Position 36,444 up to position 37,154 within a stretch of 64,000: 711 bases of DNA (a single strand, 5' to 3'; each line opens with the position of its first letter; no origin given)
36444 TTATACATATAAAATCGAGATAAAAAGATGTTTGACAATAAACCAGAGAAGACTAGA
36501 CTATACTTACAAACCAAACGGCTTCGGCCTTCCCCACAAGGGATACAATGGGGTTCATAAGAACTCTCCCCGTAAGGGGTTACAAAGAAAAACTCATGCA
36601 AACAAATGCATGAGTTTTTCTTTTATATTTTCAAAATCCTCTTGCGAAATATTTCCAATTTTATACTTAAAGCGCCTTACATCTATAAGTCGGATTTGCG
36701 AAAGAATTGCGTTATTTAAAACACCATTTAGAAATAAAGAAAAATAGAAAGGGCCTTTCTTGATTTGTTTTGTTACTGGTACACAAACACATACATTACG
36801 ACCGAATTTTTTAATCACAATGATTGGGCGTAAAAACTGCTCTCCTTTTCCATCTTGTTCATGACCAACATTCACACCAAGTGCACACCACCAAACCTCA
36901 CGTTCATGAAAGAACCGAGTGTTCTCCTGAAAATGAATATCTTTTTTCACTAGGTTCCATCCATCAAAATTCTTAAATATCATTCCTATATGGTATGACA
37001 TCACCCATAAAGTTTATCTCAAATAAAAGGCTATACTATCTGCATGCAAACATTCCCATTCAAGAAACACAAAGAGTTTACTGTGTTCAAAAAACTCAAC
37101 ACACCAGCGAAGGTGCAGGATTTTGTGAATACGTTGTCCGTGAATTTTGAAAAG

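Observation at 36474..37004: MazF/PemK-like toxin without a cognate antitoxin ORF, with a convergent antisense transcript over its 3' end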

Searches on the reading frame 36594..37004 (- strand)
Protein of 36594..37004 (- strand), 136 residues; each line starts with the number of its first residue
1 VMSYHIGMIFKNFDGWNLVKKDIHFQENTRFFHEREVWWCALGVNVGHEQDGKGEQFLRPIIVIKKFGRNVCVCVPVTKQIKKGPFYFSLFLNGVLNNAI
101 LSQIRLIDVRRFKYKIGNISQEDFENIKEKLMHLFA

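Call 4: search_protein_families(library=pfam, proteins=[window:36594-37004:-], max_evalue=0.1)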
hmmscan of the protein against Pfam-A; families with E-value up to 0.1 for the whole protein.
window:36594-37004:- (136 aa): 1 family
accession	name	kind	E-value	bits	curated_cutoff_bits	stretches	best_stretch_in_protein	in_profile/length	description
PF02452.23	PemK_toxin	-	9.5e-13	48.7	23.1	1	35-135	3-109/109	PemK-like, MazF-like toxin of type II toxin-antitoxin system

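Call 11: find_encoding_contigs(protein=window:36597-37004:-, flank=10000, max_places=10)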
Protein window:36597-37004:- (136 aa): no gene with exactly this product is on record in the collection.

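Call 12: find_encoding_contigs(protein=window:36597-37001:-, flank=10000, max_places=10)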
Protein window:36597-37001:- (135 aa): 2 contigs read that carry it; 2 places shown.
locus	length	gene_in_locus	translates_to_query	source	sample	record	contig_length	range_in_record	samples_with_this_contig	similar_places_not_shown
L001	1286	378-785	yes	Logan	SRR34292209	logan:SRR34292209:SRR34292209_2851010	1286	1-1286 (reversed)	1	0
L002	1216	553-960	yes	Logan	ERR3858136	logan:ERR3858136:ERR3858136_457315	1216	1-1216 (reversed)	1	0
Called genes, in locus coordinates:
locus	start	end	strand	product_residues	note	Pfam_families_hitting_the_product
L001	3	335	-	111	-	?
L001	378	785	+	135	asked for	PF02452:PemK_toxin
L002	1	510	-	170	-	?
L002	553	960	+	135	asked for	PF02452:PemK_toxin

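Call 13: find_encoding_contigs(protein=window:36597-36983:-, flank=10000, max_places=10)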
Protein window:36597-36983:- (129 aa): 19 contigs read that carry it; 10 places shown.
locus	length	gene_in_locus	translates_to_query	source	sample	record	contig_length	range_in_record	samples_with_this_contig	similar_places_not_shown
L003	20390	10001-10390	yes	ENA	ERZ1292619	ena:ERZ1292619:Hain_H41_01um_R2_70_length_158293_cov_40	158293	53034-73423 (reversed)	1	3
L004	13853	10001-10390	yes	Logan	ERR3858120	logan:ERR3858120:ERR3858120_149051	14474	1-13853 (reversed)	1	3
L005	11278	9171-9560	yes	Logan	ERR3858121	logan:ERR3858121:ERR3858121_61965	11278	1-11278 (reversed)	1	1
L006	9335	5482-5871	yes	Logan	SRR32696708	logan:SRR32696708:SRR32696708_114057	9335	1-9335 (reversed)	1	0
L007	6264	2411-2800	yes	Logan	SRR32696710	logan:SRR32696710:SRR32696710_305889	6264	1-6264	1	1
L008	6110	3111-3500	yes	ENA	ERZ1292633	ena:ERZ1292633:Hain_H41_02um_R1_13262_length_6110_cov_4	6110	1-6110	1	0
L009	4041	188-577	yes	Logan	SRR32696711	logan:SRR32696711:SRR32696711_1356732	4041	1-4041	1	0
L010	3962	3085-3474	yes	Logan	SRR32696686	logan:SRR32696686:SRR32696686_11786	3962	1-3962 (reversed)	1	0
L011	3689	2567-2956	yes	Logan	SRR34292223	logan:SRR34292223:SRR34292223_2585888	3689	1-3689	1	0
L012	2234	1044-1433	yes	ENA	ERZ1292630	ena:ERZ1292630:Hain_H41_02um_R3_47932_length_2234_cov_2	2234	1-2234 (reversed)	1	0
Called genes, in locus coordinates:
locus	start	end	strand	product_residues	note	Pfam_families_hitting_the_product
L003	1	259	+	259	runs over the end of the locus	PF13489:Methyltransf_23, PF01209:Ubie_methyltran, PF05175:MTS (weak), PF13847:Methyltransf_31, PF08241:Methyltransf_11, PF08242:Methyltransf_12, PF13649:Methyltransf_25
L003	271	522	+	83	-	PF13376:OmdA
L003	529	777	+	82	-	PF01541:GIY-YIG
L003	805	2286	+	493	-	PF00005:ABC_tran, PF02463:SMC_N (faint), PF03193:RsgA_GTPase (faint), PF13191:AAA_16 (faint), PF13476:AAA_23 (faint), PF13555:AAA_29 (faint), PF13304:AAA_21 (weak), PF00005:ABC_tran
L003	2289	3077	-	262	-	PF01479:S4, PF00849:PseudoU_synth_2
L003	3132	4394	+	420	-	PF03486:HI0933_like, PF07992:Pyr_redox_2 (weak), PF00070:Pyr_redox (faint), PF00890:FAD_binding_2, PF01134:GIDA (faint), PF12831:FAD_oxidored, PF13738:Pyr_redox_3 (weak), PF22780:HI0933_like_1st, +3 more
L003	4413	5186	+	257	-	PF00702:Hydrolase (faint), PF03332:PMM, PF08282:Hydrolase_3 (weak)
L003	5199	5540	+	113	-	PF01050:MannoseP_isomer, PF07883:Cupin_2 (weak)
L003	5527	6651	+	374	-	PF04041:Glyco_hydro_130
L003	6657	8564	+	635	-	PF04041:Glyco_hydro_130, PF04616:Glyco_hydro_43 (faint), PF04041:Glyco_hydro_130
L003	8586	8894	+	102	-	-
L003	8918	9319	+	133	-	PF07237:DUF1428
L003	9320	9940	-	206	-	-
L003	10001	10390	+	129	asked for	PF02452:PemK_toxin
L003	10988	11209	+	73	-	-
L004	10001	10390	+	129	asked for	PF02452:PemK_toxin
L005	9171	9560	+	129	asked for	PF02452:PemK_toxin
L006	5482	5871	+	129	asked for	PF02452:PemK_toxin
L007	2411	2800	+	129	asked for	PF02452:PemK_toxin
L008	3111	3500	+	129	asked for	PF02452:PemK_toxin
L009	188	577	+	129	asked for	PF02452:PemK_toxin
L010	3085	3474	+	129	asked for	PF02452:PemK_toxin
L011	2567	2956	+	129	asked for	PF02452:PemK_toxin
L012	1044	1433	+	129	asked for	PF02452:PemK_toxin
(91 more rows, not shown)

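Call 14: find_homologous_proteins(query=window:36597-36983:-, max_evalue=0.00001)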
Query window:36597-36983:- (129 aa): 275 proteins with E <= 0.00001 among 280 candidates; the best 120 are listed.
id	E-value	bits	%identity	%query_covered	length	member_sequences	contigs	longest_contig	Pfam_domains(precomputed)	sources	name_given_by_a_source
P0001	3.7e-83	294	100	100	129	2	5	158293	PF02452.24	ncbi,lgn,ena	ncbi:MAG: type II toxin-antitoxin system PemK/MazF family toxin [Patescibacteria group bacterium]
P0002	1.9e-45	172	58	98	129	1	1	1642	PF02452.24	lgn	-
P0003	4.4e-39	151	58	96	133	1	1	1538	PF02452.24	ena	-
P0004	8.7e-39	150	56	96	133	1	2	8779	-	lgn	-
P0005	1.2e-38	150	53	98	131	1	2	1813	PF02452.24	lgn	-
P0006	2.8e-38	149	52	98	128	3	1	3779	PF02452.24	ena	-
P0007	7.5e-38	147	55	98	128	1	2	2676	PF02452.24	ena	-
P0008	3.6e-37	145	53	97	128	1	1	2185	PF02452.24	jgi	jgi:mRNA interferase MazF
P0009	8.6e-37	144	55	98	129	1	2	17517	PF02452.24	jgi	jgi:mRNA-degrading endonuclease toxin of MazEF toxin-antitoxin module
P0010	8.8e-37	144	52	98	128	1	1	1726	PF02452.24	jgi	jgi:mRNA-degrading endonuclease toxin of MazEF toxin-antitoxin module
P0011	1.4e-36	143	51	98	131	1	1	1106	PF02452.24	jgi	jgi:mRNA interferase MazF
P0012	1.4e-36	143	52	98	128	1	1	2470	PF02452.24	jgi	jgi:mRNA-degrading endonuclease toxin of MazEF toxin-antitoxin module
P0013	1.7e-36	143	55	96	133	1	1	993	PF02452.24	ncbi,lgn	-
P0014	4.6e-36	142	51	98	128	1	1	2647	PF02452.24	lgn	-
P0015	4.7e-36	141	51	94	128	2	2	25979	PF02452.24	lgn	-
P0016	5.1e-36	141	50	96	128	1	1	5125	PF02452.24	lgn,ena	-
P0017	5.9e-36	141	50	96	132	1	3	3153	PF02452.24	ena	-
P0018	8.4e-36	141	48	100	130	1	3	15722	PF02452.24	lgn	-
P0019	1.7e-35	140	52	99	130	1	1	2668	PF02452.24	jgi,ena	-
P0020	1.7e-35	140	51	98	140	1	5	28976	PF02452.24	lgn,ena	-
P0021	1.8e-35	140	54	96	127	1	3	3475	PF02452.24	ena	-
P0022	2.4e-35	139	52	96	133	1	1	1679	PF02452.24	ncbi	-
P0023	2.9e-35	139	51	98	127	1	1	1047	PF02452.24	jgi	jgi:mRNA-degrading endonuclease toxin of MazEF toxin-antitoxin module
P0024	3.7e-35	139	50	98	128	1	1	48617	PF02452.24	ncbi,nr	ncbi:MAG: type II toxin-antitoxin system PemK/MazF family toxin [Candidatus Yonathbacteria bacterium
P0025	6.5e-35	138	51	96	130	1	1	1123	PF02452.24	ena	-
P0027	6.8e-35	138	56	86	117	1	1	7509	PF02452.24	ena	-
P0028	7.1e-35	138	55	98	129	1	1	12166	PF02452.24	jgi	jgi:mRNA interferase MazF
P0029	1.5e-34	137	52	98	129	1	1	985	PF02452.24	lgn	-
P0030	1.8e-34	136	54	98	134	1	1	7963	PF02452.24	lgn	-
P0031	2.0e-34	136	51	95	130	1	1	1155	PF02452.24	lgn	-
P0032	2.3e-34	136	52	97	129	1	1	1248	PF02452.24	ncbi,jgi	-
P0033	2.6e-34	136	50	98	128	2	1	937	PF02452.24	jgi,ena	-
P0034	2.9e-34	136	50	97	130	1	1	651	PF02452.24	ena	-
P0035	3.3e-34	136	51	98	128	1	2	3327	PF02452.24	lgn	-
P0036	4.5e-34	135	52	98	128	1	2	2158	PF02452.24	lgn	-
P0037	1.4e-33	134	48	98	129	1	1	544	PF02452.24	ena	-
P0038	1.6e-33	133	55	97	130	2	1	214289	PF02452.24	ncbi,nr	ncbi:type II toxin-antitoxin system PemK/MazF family toxin [Candidatus Nomurabacteria bacterium]|nr:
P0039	1.8e-33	133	51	97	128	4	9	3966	PF02452.24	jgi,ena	-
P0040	1.8e-33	133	51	97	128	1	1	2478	PF02452.24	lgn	-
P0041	4.0e-33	132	50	98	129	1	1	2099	PF02452.24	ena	-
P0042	4.2e-33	132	46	98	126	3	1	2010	PF02452.24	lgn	-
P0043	4.8e-33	132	52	84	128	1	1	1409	PF02452.24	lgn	-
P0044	5.0e-33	132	47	97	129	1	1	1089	PF02452.24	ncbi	-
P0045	5.4e-33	132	48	98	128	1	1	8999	PF02452.24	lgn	-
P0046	7.2e-33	131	51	88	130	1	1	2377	PF02452.24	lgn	-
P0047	9.5e-33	131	52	98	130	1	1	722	PF02452.24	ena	-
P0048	9.9e-33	131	49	97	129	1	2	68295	PF02452.24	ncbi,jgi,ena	-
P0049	1.2e-32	130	50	98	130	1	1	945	PF02452.24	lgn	-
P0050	1.3e-32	130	48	96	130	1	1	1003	PF02452.24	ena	-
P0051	1.5e-32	130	49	97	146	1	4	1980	PF02452.24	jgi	jgi:mRNA interferase MazF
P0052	1.6e-32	130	49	92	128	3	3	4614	PF02452.24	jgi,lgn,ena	jgi:mRNA interferase MazF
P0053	2.4e-32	130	46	97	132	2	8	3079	PF02452.24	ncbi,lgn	-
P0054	2.7e-32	129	47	88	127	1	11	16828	PF02452.24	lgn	-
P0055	2.8e-32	129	49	96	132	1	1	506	PF02452.24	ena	-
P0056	4.7e-32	129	49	98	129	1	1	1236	PF02452.24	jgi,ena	-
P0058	8.5e-32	128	50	98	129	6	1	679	PF02452.24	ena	-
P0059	8.8e-32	128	46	96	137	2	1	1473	PF02452.24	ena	-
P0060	9.9e-32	128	48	98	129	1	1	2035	PF02452.24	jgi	-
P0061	9.9e-32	128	50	95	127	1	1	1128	PF02452.24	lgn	-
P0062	1.2e-31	127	47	99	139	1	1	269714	PF02452.24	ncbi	-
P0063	1.3e-31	127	49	97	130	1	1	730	PF02452.24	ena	-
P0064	1.6e-31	127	50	98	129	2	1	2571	PF02452.24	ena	-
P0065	1.6e-31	127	47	97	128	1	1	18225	PF02452.24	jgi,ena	-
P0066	1.6e-31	127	47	98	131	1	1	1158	PF02452.24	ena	-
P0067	1.7e-31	127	45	98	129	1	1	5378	PF02452.24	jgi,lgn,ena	-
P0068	1.9e-31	127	46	94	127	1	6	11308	PF02452.24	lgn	-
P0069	2.2e-31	126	48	97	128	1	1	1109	PF02452.24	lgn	-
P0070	2.5e-31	126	46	96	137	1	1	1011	PF02452.24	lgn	-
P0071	2.6e-31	126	51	92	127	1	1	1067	PF02452.24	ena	-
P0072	2.7e-31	126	42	97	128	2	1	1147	PF02452.24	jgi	jgi:mRNA interferase MazF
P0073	2.7e-31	126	46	98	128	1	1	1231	PF02452.24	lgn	-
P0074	3.3e-31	126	57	88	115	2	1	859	PF02452.24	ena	-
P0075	3.5e-31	126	49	92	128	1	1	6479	PF02452.24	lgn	-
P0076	4.0e-31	126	48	96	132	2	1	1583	PF02452.24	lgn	-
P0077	4.0e-31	126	48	98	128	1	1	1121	PF02452.24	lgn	-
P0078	5.2e-31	125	52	97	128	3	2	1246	PF02452.24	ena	-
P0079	5.4e-31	125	48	97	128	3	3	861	PF02452.24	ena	-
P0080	5.8e-31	125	49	98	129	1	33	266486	PF02452.24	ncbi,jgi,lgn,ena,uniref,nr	ncbi:MAG: hypothetical protein A3F53_02460 [Candidatus Zambryskibacteria bacterium RIFCSPHIGHO2_12_F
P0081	6.1e-31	125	47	98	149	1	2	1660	PF02452.24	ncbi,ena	-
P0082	7.4e-31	125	48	99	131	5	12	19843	PF02452.24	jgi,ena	-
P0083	9.0e-31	124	47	97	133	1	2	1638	PF02452.24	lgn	-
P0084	1.3e-30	124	48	96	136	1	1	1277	PF02452.24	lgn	-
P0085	1.3e-30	124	48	97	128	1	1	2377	PF02452.24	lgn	-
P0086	1.3e-30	124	50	96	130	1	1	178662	PF02452.24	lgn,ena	-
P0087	1.4e-30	124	49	94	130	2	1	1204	PF02452.24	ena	-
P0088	1.7e-30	124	51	91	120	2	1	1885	PF02452.24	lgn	-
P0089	2.1e-30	123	52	81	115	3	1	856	PF02452.24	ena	-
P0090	2.4e-30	123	47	93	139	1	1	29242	PF02452.24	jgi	jgi:mRNA interferase MazF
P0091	2.5e-30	123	49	97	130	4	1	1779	PF02452.24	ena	-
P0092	2.6e-30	123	49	92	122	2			PF02452.24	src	-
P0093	2.6e-30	123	49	94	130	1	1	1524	PF02452.24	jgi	jgi:mRNA interferase MazF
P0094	2.8e-30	123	46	98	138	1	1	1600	PF02452.24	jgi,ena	-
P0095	3.0e-30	123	48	94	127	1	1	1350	PF02452.24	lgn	-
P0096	3.1e-30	123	47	98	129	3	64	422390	PF02452.24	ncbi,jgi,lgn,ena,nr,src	ncbi:MAG TPA: hypothetical protein DEP95_01445 [Candidatus Staskawiczbacteria bacterium]|nr:hypothet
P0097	3.5e-30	123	44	97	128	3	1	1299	PF02452.24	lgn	-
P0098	3.6e-30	122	47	95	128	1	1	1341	PF02452.24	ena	-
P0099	3.9e-30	122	48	94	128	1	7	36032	PF02452.24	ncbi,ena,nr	ncbi:MAG: 2,4-dihydroxyhept-2-ene-1,7-dioic acid aldolase [Parcubacteria group bacterium GW2011_GWA2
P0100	4.2e-30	122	47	98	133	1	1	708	PF02452.24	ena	-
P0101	4.6e-30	122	45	97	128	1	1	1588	PF02452.24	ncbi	-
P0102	4.9e-30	122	47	97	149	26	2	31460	PF02452.24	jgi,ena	-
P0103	5.1e-30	122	49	96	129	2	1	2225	PF02452.24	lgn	-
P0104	6.5e-30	122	46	94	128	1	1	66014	PF02452.24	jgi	jgi:mRNA interferase MazF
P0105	8.0e-30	121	46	95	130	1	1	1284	PF02452.24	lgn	-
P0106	8.1e-30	121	47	92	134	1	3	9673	PF02452.24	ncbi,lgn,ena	-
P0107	9.2e-30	121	48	89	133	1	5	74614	PF02452.24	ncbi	-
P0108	1.5e-29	120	47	97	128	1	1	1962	PF02452.24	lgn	-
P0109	1.6e-29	120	48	98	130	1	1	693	PF02452.24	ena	-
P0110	2.4e-29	120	48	94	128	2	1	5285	PF02452.24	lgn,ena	-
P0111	3.1e-29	119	45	96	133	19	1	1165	PF02452.24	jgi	jgi:mRNA interferase MazF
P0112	3.3e-29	119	46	97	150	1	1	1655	PF02452.24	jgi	-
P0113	3.5e-29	119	44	97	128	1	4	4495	PF02452.24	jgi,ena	-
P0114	3.6e-29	119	47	95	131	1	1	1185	PF02452.24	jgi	jgi:mRNA interferase MazF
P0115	3.6e-29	119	49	88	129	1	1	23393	PF02452.24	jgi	jgi:mRNA interferase MazF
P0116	5.3e-29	119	46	94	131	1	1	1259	PF02452.24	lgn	-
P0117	5.4e-29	119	46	96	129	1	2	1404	PF02452.24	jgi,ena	jgi:mRNA-degrading endonuclease toxin of MazEF toxin-antitoxin module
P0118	6.3e-29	118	45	94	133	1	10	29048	PF02452.24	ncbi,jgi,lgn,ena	-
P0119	6.6e-29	118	48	94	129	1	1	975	PF02452.24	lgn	-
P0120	6.8e-29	118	48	97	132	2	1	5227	PF02452.24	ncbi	-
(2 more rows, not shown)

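Call 17: find_related_loci(query=A1, collection=genome_contigs, flank=4000)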
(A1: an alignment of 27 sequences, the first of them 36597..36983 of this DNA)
Query A1 (129 aa) in genome_contigs; peptide patterns used: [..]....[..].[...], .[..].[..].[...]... (x = any residue, [..] = any of these).
599 stretches matched a pattern (row limit reached: there are more); 580 encode a relative of the query (tblastn E <= 1e-3); the best 80 are kept; 80 distinct loci.
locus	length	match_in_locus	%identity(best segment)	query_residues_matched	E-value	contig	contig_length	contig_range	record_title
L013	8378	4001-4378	55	4-129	3e-44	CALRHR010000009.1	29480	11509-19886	MAG: Candidatus Nomurabacteria bacterium isolate TrH-25oct19-200 genome assembly, contig: TrH-25oct19-C2776, whole genom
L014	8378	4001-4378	53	4-129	2e-43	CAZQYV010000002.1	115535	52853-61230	MAG TPA_asm: uncultured Candidatus Saccharibacteria bacterium isolate SRP286056_co1_693 genome assembly, contig: NODE_11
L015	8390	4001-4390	49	1-129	4e-43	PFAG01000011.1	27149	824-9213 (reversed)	MAG: Candidatus Colwellbacteria bacterium CG10_big_fil_rev_8_21_14_0_10_41_28 CG10_8_21_14_0.10_scaffold_2545_c, whole g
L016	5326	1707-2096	51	1-129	1e-42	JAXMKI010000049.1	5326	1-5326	MAG: Patescibacteria group bacterium isolate G9_metabat.bin.1 k141_50789, whole genome shotgun sequence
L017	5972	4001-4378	50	4-129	1e-42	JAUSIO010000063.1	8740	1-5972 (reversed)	MAG: bacterium isolate E14_metabat.bin.253 E14_k141_191211, whole genome shotgun sequence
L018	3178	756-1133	52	4-129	6e-43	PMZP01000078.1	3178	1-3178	MAG: Candidatus Taylorbacteria bacterium isolate fen_1323 73.20110800_E3D.67_contig_119240, whole genome shotgun sequenc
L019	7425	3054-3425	56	4-127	2e-42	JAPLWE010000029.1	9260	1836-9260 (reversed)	MAG: Candidatus Gribaldobacteria bacterium isolate LacPavin_0419_WC90_MAG_39_10 LacPavin_0419_WC90_scaffold_741794, whol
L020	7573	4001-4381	52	4-129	5e-42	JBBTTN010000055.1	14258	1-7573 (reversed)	MAG: Patescibacteria group bacterium isolate H52-bin079 H52_bin079_000000000055, whole genome shotgun sequence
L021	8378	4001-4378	53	4-129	8e-42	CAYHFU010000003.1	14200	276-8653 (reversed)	MAG TPA_asm: uncultured Candidatus Saccharibacteria bacterium isolate ERP119705_co12_215 genome assembly, contig: NODE_5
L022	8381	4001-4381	50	4-129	5e-41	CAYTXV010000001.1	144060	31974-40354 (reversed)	MAG TPA_asm: uncultured Candidatus Saccharibacteria bacterium isolate SRP296810_co1_172 genome assembly, contig: NODE_10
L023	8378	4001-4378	52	4-129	3e-41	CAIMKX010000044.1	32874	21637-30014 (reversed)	uncultured bacterium isolate AM-2014-D8_bin-0381 genome assembly, contig: bin-0381:44/56, whole genome shotgun sequence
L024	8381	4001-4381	51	4-129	6e-41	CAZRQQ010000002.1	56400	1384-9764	MAG TPA_asm: uncultured Candidatus Saccharibacteria bacterium isolate SRP133034_co1_23 genome assembly, contig: NODE_349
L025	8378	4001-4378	52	4-129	4e-41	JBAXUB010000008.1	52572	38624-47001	MAG: Candidatus Taylorbacteria bacterium isolate ELA650 MAG650_8, whole genome shotgun sequence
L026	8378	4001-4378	49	4-129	1e-40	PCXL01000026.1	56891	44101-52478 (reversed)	MAG: Candidatus Zambryskibacteria bacterium CG10_big_fil_rev_8_21_14_0_10_42_12 CG10_8_21_14_0.10_scaffold_302_c, whole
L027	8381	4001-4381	47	4-129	4e-40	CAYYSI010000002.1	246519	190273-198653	MAG TPA_asm: uncultured Candidatus Saccharibacteria bacterium isolate SRP296810_co1_396 genome assembly, contig: NODE_35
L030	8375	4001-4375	52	4-128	4e-40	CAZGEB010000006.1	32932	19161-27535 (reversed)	MAG TPA_asm: uncultured Candidatus Saccharibacteria bacterium isolate SRP278252_co2_93 genome assembly, contig: NODE_261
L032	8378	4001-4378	51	1-125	1e-39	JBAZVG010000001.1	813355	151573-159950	MAG: Candidatus Paceibacterota bacterium isolate SO_2017_GW1_247 NODE_39_length_813355_cov_12.896873_OW334_2017, whole g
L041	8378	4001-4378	50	4-129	3e-38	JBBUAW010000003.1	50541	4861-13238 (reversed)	MAG: Patescibacteria group bacterium isolate H43-bin015_1 H43_bin015_1_000000000003, whole genome shotgun sequence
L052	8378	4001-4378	51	2-127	7e-38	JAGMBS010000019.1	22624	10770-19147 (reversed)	MAG: Candidatus Paceibacterota bacterium isolate RS_16_29 ZL425.bin.29.fa_19, whole genome shotgun sequence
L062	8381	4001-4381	46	4-129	2e-36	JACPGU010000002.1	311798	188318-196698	MAG: Candidatus Microgenomates bacterium isolate NC_groundwater_396_Ag_B-0.1um_42_16 GD18-4_B1_scaffold_254301, whole ge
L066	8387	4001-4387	50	1-127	3e-36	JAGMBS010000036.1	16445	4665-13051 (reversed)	MAG: Candidatus Paceibacterota bacterium isolate RS_16_29 ZL425.bin.29.fa_36, whole genome shotgun sequence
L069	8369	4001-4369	49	4-125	4e-36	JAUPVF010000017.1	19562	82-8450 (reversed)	MAG: Patescibacteria group bacterium isolate erpe_2018_sw_27hr_WHONDRS-SW48-000094_B_bin.11 scaffold_216143, whole genom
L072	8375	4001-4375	48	6-129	4e-36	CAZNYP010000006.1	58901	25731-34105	MAG TPA_asm: uncultured Candidatus Saccharibacteria bacterium isolate SRP219642_co7_62 genome assembly, contig: NODE_680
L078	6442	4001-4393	49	4-128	8e-36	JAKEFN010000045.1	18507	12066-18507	MAG: bacterium isolate PMV_2_maxbin.003 PMV_2_maxbin.003.k101_563347, whole genome shotgun sequence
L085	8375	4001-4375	50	4-127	3e-35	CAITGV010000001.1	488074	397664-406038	uncultured bacterium isolate Umea1p3_bin-723 genome assembly, contig: bin-723:1/5, whole genome shotgun sequence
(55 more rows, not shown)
